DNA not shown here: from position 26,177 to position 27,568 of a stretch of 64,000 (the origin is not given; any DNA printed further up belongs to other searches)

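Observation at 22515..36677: Unusual CMP/CDP-sugar module: DHQS-like cyclase, class-III aminotransferase, cupin-fused cytidylyltransferase, B12-radical-SAM enzyme and zinc-ribbon C-methyltransferase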

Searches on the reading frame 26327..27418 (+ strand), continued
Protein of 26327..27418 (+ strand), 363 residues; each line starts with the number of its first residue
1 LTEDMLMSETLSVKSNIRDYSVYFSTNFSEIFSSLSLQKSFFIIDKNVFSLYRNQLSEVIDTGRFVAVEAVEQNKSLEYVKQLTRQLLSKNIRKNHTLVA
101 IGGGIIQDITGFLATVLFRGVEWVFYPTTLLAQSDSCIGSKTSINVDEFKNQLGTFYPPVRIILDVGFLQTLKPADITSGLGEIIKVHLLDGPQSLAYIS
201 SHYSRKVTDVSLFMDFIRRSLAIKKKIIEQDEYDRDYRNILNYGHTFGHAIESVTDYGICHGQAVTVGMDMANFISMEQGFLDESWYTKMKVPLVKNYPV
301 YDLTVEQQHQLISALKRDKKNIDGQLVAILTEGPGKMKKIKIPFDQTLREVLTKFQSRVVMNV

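Call 59: find_encoding_contigs(protein=P0003, flank=10000, max_places=1)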
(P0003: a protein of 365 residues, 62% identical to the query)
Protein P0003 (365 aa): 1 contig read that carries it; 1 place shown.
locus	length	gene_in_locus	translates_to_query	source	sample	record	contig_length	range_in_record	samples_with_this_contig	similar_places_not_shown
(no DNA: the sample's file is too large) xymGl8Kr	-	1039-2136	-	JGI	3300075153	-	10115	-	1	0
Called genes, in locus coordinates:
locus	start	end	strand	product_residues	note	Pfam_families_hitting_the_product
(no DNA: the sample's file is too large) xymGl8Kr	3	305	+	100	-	?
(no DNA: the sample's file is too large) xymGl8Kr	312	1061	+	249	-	PF00106:adh_short, PF08659:KR, PF23441:SDR, PF13561:adh_short_C2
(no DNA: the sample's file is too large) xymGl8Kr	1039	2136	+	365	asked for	PF13685:Fe-ADH_2 (weak), PF01761:DHQ_synthase, PF24621:DHQS_C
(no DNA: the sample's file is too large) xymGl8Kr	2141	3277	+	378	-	PF02348:CTP_transf_3, PF02311:AraC_binding (weak), PF07883:Cupin_2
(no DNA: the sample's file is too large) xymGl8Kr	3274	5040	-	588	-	PF13570:Beta-prop_ACSF4, PF13360:PQQ_2, PF13570:Beta-prop_ACSF4, PF13360:PQQ_2, PF25292:Beta-prop_CGLA (weak), PF00801:PKD (weak), PF18911:PKD_4 (weak)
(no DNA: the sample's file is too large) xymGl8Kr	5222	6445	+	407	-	PF00202:Aminotran_3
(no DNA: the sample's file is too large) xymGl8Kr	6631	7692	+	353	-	-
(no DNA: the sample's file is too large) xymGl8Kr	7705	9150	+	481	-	PF02310:B12-binding, PF04055:Radical_SAM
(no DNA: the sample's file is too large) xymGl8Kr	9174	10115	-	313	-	?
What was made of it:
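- The P0003 contig reads SDR, DHQS-like, CTP-cupin, Aminotran_3, GT, B12-rSAM (call 59).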

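Call 70: search_solved_structures(query=L006:8660-9277:+, max_evalue=0.00001)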
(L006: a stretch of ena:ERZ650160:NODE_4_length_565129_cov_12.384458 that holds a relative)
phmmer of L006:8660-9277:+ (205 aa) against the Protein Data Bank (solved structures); distinct sequences matched with E-value up to 0.00001: 15.
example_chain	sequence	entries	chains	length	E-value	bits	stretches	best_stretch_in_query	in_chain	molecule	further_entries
5ltz_A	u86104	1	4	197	8.8e-25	91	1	50-204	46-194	Phosphoheptose isomerase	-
5lu7_A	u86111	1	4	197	1.7e-24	90.1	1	50-204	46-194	Phosphoheptose isomerase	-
2xbl_A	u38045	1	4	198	2.3e-24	89.6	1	50-204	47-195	PHOSPHOHEPTOSE ISOMERASE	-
2x3y_A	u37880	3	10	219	3.1e-24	89.2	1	50-204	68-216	PHOSPHOHEPTOSE ISOMERASE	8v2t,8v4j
5lu5_A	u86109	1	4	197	4.2e-24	88.8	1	50-204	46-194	Phosphoheptose isomerase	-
5lu6_A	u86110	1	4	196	3e-23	86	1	50-204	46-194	Phosphoheptose isomerase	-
2i22_A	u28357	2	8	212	2e-19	73.5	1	28-195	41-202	Phosphoheptose isomerase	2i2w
5by2_A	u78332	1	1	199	6.1e-19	71.9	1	50-194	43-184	Phosphoheptose isomerase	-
3trj_A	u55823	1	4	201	1.6e-18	70.6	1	30-197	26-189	Phosphoheptose isomerase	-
1tk9_A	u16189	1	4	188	3.7e-18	69.4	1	37-194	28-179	Phosphoheptose isomerase 1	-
5i01_A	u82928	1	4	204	1.3e-17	67.5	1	50-194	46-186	Phosphoheptose isomerase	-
1x94_A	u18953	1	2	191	1.3e-17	67.5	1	37-195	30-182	putative Phosphoheptose isomerase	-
1x92_A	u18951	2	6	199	1.2e-16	64.4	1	53-194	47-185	PHOSPHOHEPTOSE ISOMERASE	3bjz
2yva_A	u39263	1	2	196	4.1e-15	59.4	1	49-190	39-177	DnaA initiator-associating protein diaA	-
4u6n_A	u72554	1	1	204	4.6e-15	59.2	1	49-190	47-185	DnaA initiator-associating protein DiaA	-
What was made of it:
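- Closest known: Kdo pathway. Different: The isomerase is GmhA-type (C7), not KdsD (call 70).
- Carbon count: the SIS_2 partner's nearest solved relatives are phosphoheptose isomerases, 9e-25 (call 70). The GmhA-type isomerase acts on a heptose phosphate, not a cyclitol (call 70).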

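Call 71: search_solved_structures(query=L006:4080-4805:+, max_evalue=0.00001)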
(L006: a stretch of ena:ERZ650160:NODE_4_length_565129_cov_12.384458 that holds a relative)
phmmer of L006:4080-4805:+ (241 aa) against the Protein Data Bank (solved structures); distinct sequences matched with E-value up to 0.00001: 22.
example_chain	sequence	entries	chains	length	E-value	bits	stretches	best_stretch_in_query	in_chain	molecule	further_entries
2vws_A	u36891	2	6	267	4.5e-37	130.9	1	3-239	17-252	YFAU, 2-KETO-3-DEOXY SUGAR ALDOLASE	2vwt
7et8_A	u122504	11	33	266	2.5e-36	128.5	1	3-240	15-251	4-hydroxy-2-oxoheptanedioate aldolase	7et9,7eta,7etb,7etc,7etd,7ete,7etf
4b5s_A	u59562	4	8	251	3.4e-34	121.5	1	5-233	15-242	4-HYDROXY-2-OXO-HEPTANE-1,7-DIOATE ALDOLASE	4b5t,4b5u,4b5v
2v5j_A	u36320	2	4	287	5.4e-34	120.9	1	5-233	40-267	2,4-DIHYDROXYHEPT-2-ENE-1,7-DIOIC ACID ALDOLASE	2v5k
4b5w_A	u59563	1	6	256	1.8e-33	119.1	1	5-233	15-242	4-HYDROXY-2-OXO-HEPTANE-1,7-DIOATE ALDOLASE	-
4b5x_A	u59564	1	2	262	5.2e-33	117.6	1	5-233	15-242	4-HYDROXY-2-OXO-HEPTANE-1,7-DIOATE ALDOLASE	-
7v8t_A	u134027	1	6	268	6e-33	117.4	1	3-237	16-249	2,4-dihydroxyhept-2-ene-1,7-dioic acid aldolase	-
1dxe_A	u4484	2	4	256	1.1e-32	116.6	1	2-202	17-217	2-DEHYDRO-3-DEOXY-GALACTARATE ALDOLASE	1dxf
3qz6_A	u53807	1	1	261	1.5e-31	112.9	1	6-199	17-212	HpcH/HpaI aldolase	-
7nr1_A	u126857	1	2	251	1.4e-30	109.7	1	6-239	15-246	HpcH/HpaI aldolase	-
7nnk_A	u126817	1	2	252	1.4e-30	109.6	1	6-239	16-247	HpcH/HpaI aldolase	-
6r62_A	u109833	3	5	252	1.5e-30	109.6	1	6-239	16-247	HpcH/HpaI aldolase | hydroxyketoacid aldolase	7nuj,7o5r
7o5i_A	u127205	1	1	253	1.5e-30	109.6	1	6-239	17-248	HpcH/HpaI aldolase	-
8adq_A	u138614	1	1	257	1.6e-30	109.5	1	6-239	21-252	HpcH/HpaI aldolase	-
7o5w_AAA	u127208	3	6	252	2.1e-30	109.1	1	6-239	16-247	HpcH/HpaI aldolase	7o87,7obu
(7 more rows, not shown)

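Call 73: predict_structure(alignment_id=A2)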
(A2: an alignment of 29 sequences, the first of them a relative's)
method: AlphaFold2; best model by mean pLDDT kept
length: 363 residues; sequences in the alignment: 29
mean_pLDDT: 90.2   pTM: 0.86
mean pLDDT of the five models: 90.2, 89.7, 89.0, 88.8, 88.3
residues with pLDDT >= 90: 258; 70-90: 87; 50-70: 8; < 50: 10
segments of 3 or more residues with pLDDT < 50: 130-139
pLDDT, mean of each block of 10 residues (from residue 1): 86 92 95 97 95 96 79 86 96 97 92 97 76 44 84 91 90 86 92 87 91 92 89 95 96 85 88 93 95 93 96 95 94 96 98 93 80
secondary structure, 60 per line:
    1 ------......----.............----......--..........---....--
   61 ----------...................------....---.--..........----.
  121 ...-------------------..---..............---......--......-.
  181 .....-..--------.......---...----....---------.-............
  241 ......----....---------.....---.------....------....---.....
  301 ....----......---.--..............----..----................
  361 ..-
elements in order: E7-12 H17-29 E34-39 H42-51 E55-58 H71-89 E96-99 H106-115 E120-123 H148-161 E165-170 E173-178 H180-185 H197-203 E214-217 H229-246 E251-254 H264-268 H279-282 E289-292 H296-304 E309-311 H321-334 H345-362
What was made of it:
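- On Bacterial sialyl/polysialyltransferase-like GT-B enzymes (for example PF07388): AF2 model with pLDDT 90.2 (call 73).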

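Call 76: fold_search(model_id=the predicted structure, library=pdb)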
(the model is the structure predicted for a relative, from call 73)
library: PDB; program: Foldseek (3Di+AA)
matches with E <= 10: 1470; with E <= 0.001: 125
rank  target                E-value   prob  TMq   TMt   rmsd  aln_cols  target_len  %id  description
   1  6j31_A                3.9e-07  1.00  0.42  0.40   9.2       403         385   10  Crystal Structure Analysis of the Glycotransferase of kitacinnamycin (released 2020-01-15)
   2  6j32_C                6.2e-07  1.00  0.41  0.40  10.1       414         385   10  Crystal Structure Analysis of the Glycotransferase of kitacinnamycin (released 2020-01-15)
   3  6j31_C                6.5e-07  1.00  0.42  0.41   9.9       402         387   11  Crystal Structure Analysis of the Glycotransferase of kitacinnamycin (released 2020-01-15)
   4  9cm8_A                7.3e-07  1.00  0.38  0.38   9.6       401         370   13  UDP-GlcNAc 2-epimerase MnaA of Paenibacillus alvei (released 2024-10-02)
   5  8h5d_B                9.8e-07  1.00  0.38  0.37  15.5       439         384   10  Crystal structure of YojK mutant in complex with UDP (released 2023-10-18)
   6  3beo_A                1.1e-06  1.00  0.39  0.38  10.8       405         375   14  A Structural Basis for the allosteric regulation of non-hydrolyzing UDP-GlcNAc 2-epimerases (released 2008-02-19)
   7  8ahe_A                1.1e-06  1.00  0.37  0.36  15.2       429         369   12  PAC-FragmentDEL: Photoactivated covalent capture of DNA encoded fragments for hit discovery (released 2022-09-14)
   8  2iyf_B                1.5e-06  1.00  0.37  0.35  10.2       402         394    9  The crystal structure of macrolide glycosyltransferases: A blueprint for antibiotic engineering (released 2007-03-27)
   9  3h4i                  1.7e-06  1.00  0.39  0.36  14.8       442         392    9  Chimeric Glycosyltransferase for the generation of novel natural products (released 2009-07-28)
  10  7ya2_B                2.2e-06  1.00  0.43  0.42   9.7       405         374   14  Crystal structure of capsular polysaccharide synthesis enzyme CapG from Staphylococcus aureus (released 2022-11-16)
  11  3h4t                  2.3e-06  1.00  0.39  0.37  10.8       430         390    9  Chimeric Glycosyltransferase for the generation of novel natural products - GtfAH1 in complex with UDP-2F-Glc (released 2009-07-28)
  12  7yp3_A                2.6e-06  1.00  0.38  0.34  11.8       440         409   10  Crystal structure of elaiophylin glycosyltransferase in complex with elaiophylin (released 2022-11-02)
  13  6su7_C                2.8e-06  1.00  0.41  0.35  11.3       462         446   10  Complex between a UDP-glucosyltransferase from Polygonum tinctorium capable of glucosylating indoxyl and 3,4-Dichloroa (released 2020-09-30)
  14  3wad_A                2.8e-06  1.00  0.32  0.30  15.7       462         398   10  Crystal structure of glycosyltransferase VinC involved in the biosynthesis of vicenistatin (released 2014-06-04)
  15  8dvz                  3.1e-06  1.00  0.37  0.37  12.5       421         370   11  Structure of the Campylobacter concisus glycosyltransferase PglA R282V variant (released 2024-01-17)
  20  2ii6                  4.7e-06  1.00  0.45  0.42   8.5       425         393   12  Crystal structure of Pasteurella multocida sialyltransferase D141N mutant in open conformation with CMP bound (released 2007-08-14)
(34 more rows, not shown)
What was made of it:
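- On Bacterial sialyl/polysialyltransferase-like GT-B enzymes (for example PF07388): Foldseek hits to GT-B enzymes, including sialyltransferase 2ii6 (call 76).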
